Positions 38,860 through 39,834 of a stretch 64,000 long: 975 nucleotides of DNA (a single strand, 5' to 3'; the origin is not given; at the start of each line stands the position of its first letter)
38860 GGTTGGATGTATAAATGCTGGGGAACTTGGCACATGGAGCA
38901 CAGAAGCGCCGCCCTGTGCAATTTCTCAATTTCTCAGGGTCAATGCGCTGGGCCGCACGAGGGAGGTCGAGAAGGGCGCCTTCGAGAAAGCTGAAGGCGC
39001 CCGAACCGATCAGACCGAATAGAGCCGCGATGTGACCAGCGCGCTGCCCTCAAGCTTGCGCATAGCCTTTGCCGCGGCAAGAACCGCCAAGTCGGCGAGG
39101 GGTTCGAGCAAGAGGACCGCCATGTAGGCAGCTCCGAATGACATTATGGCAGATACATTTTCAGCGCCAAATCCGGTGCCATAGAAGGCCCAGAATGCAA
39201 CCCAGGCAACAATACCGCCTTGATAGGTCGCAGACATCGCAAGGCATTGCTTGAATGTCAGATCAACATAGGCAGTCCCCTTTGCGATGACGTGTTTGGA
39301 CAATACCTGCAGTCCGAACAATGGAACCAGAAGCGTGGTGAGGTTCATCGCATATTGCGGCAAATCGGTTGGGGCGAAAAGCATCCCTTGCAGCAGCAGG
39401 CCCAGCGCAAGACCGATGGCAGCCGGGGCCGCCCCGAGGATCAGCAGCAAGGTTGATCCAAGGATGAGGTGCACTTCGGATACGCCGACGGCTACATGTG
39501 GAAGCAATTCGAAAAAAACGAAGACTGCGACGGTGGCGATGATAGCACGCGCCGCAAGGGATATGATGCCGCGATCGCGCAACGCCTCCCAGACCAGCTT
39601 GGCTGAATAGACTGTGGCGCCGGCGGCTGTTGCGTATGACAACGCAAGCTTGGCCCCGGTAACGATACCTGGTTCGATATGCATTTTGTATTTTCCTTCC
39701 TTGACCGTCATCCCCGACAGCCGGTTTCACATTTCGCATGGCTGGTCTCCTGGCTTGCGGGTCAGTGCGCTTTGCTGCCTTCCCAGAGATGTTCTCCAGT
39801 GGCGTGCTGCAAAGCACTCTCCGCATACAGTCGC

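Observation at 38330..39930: Canonical cobalamin riboswitch gates a solitary CbiM-like permease plus a His-rich exported protein: candidate ECF-independent cobalt uptake module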

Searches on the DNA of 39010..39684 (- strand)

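Call 83: search_rna_families(sources=[L033, L052, L062, L064, L074, L077, L079, L085], threshold=gathering)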
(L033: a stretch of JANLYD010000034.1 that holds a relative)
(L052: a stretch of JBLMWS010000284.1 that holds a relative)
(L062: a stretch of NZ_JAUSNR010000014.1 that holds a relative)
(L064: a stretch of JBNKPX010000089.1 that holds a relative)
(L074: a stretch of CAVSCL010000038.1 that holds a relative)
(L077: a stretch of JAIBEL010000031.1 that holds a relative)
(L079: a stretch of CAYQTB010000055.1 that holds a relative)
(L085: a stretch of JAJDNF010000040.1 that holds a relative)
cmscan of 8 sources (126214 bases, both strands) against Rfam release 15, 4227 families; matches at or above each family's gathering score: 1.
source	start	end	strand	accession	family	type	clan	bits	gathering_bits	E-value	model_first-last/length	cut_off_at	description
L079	2184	2332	+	RF00174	Cobalamin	Cis-reg; riboswitch;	CL00101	73.8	31.5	5.1e-16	1-189/189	no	Cobalamin riboswitch aptamer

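Call 108: search_rna_families(source=L092, threshold=gathering)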
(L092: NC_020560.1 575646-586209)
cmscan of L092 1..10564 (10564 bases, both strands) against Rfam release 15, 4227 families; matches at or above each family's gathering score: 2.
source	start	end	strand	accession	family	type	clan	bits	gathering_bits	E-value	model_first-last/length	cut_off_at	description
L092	2086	2227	+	RF02346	ar35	Gene; sRNA;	-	139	45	2.1e-27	1-144/144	no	Alphaproteobacterial sRNA ar35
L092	4739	4953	+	RF00174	Cobalamin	Cis-reg; riboswitch;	CL00101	130.7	31.5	2.3e-33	1-189/189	no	Cobalamin riboswitch aptamer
